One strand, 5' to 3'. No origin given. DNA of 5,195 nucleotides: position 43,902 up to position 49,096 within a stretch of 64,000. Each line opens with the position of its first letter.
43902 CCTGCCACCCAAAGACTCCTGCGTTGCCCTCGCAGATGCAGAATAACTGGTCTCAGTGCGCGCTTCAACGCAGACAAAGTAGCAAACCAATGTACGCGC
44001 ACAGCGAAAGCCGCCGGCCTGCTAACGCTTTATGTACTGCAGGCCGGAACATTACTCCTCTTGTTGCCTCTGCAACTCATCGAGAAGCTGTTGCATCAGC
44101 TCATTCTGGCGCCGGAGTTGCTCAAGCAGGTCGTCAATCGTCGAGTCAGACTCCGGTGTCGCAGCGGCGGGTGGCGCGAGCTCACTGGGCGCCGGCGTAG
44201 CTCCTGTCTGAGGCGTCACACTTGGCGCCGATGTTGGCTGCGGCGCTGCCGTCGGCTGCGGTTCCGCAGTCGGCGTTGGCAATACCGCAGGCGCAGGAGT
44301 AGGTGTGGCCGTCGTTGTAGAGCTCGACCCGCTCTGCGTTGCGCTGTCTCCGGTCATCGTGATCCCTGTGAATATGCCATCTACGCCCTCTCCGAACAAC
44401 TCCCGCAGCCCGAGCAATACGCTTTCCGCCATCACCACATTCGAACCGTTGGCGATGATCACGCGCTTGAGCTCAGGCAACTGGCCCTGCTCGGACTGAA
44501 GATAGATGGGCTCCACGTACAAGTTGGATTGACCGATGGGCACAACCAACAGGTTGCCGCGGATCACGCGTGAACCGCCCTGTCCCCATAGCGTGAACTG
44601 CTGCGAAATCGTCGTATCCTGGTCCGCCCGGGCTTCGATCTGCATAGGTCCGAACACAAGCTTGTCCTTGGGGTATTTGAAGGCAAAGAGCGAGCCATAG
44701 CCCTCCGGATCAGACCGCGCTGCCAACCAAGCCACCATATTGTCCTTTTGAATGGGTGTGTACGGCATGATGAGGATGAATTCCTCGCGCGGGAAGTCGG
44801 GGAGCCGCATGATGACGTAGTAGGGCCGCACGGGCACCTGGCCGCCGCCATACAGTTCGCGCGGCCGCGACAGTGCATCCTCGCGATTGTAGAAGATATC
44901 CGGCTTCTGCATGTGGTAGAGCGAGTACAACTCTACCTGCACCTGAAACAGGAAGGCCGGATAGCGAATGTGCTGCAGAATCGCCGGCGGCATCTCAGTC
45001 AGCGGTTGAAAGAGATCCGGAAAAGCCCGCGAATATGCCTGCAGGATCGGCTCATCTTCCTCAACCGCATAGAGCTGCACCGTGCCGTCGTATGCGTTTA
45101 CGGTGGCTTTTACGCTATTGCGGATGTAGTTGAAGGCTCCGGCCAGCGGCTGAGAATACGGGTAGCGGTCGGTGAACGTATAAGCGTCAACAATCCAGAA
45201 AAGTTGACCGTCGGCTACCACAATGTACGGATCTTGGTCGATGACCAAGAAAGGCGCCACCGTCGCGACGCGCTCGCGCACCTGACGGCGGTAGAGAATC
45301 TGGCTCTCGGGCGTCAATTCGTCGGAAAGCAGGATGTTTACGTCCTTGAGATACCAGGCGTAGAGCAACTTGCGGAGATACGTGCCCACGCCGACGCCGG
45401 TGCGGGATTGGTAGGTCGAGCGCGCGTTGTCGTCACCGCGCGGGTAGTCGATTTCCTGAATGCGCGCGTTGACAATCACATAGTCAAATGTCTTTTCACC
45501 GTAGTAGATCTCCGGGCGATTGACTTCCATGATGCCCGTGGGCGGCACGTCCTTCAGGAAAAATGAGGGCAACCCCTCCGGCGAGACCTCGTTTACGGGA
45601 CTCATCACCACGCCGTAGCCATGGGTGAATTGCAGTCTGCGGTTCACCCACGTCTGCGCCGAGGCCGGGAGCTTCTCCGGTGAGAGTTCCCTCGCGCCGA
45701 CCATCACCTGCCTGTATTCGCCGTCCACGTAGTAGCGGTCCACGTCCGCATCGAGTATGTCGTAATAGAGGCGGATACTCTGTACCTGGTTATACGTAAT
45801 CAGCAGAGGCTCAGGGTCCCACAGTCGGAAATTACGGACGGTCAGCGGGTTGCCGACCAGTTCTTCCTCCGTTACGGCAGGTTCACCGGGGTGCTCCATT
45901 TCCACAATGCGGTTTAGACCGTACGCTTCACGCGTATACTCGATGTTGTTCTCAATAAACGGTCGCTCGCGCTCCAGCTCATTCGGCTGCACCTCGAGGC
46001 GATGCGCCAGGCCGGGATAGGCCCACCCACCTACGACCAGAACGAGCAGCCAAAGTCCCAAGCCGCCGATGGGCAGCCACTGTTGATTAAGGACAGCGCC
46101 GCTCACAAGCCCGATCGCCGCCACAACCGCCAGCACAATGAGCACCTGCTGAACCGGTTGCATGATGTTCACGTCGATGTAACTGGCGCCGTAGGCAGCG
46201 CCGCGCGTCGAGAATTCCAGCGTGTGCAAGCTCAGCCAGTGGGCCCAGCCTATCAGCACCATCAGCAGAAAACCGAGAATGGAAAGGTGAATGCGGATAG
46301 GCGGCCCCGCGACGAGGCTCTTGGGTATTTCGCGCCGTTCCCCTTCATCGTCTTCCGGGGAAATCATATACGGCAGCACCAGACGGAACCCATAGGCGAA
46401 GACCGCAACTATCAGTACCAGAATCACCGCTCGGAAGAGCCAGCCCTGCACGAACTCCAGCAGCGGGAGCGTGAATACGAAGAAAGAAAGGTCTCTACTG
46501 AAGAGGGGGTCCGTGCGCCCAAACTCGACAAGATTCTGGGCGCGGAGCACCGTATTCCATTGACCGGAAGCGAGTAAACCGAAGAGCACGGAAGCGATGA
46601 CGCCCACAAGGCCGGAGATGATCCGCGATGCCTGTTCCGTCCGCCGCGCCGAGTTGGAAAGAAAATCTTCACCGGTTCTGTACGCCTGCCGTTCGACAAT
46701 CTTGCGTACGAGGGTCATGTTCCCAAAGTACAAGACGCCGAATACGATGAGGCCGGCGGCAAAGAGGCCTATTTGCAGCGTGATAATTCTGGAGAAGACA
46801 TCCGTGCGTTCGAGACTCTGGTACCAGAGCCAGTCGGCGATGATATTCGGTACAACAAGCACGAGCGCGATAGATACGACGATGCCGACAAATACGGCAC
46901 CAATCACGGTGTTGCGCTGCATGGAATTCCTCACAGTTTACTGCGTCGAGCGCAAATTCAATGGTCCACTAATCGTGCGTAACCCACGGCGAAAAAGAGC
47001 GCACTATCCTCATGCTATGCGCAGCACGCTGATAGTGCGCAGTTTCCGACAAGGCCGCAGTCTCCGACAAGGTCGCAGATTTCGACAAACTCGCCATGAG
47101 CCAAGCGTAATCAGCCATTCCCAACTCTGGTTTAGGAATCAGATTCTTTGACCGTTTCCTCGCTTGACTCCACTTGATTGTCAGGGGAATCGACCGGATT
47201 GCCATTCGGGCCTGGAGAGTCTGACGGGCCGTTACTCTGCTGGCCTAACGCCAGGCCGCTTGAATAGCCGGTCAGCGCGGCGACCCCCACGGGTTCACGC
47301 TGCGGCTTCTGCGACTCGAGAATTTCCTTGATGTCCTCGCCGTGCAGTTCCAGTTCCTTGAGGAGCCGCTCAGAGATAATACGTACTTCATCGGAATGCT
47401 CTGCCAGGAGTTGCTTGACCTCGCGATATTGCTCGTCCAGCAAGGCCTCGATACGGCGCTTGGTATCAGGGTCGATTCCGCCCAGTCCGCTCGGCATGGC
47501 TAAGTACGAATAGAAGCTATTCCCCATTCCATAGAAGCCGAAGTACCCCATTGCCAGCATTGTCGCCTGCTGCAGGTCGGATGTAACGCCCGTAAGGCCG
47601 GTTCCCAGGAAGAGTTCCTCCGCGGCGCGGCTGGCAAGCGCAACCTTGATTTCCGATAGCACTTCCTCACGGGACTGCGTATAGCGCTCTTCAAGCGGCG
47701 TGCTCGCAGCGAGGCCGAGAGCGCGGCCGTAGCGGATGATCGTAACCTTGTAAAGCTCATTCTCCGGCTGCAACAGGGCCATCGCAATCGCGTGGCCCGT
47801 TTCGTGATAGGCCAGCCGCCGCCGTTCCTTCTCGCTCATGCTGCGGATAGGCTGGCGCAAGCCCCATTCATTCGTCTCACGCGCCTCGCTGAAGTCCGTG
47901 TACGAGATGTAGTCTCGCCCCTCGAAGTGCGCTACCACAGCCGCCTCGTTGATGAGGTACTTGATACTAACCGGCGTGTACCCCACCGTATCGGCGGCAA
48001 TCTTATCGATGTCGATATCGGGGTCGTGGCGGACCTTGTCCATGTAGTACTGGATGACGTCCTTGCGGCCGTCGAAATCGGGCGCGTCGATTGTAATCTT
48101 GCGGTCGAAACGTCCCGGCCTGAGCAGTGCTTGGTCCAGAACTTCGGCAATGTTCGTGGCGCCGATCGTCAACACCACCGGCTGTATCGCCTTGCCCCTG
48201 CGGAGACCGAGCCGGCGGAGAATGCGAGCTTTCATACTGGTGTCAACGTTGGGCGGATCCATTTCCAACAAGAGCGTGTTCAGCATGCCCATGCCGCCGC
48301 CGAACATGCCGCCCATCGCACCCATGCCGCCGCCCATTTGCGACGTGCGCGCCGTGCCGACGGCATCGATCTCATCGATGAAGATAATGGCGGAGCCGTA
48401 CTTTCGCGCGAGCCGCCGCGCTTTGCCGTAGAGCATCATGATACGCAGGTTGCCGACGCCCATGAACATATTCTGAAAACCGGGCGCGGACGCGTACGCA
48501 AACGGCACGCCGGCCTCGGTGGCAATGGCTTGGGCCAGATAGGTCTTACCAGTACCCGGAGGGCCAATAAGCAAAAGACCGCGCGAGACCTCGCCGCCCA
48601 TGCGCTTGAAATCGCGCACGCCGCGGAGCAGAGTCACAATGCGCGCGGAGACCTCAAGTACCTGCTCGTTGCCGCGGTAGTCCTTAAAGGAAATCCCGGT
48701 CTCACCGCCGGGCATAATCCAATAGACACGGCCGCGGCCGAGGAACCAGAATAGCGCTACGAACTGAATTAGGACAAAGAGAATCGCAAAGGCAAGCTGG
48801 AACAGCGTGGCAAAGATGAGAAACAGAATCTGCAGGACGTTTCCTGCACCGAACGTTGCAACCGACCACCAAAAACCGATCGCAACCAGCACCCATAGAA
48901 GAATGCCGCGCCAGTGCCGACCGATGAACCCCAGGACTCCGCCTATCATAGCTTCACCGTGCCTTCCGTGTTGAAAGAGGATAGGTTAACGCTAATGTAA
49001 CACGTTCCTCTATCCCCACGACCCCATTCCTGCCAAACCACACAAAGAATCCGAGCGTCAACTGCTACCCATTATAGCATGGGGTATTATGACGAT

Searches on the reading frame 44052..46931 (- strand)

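Call 17: search_protein_families(library=pfam, proteins=[window:44052-46931:-], max_evalue=0.00001)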
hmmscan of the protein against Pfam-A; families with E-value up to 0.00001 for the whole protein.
window:44052-46931:- (959 aa): 1 family
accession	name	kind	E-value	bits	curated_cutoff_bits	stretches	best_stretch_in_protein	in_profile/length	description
PF03699.18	UPF0182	-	8.9e-274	910.8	27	1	13-782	4-770/770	Uncharacterised protein family (UPF0182)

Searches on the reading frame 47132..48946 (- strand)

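Call 17: search_protein_families(library=pfam, proteins=[window:47132-48946:-], max_evalue=0.00001)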
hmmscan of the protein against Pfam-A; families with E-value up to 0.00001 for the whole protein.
window:47132-48946:- (604 aa): 2 families
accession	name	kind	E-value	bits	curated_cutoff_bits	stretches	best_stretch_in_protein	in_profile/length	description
PF01434.24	Peptidase_M41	-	5.4e-33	114.9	29.9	1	369-542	2-191/191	Peptidase family M41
PF00004.35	AAA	-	1.7e-27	96.9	21.2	1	124-287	1-130/131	ATPase family associated with various cellular activities (AAA)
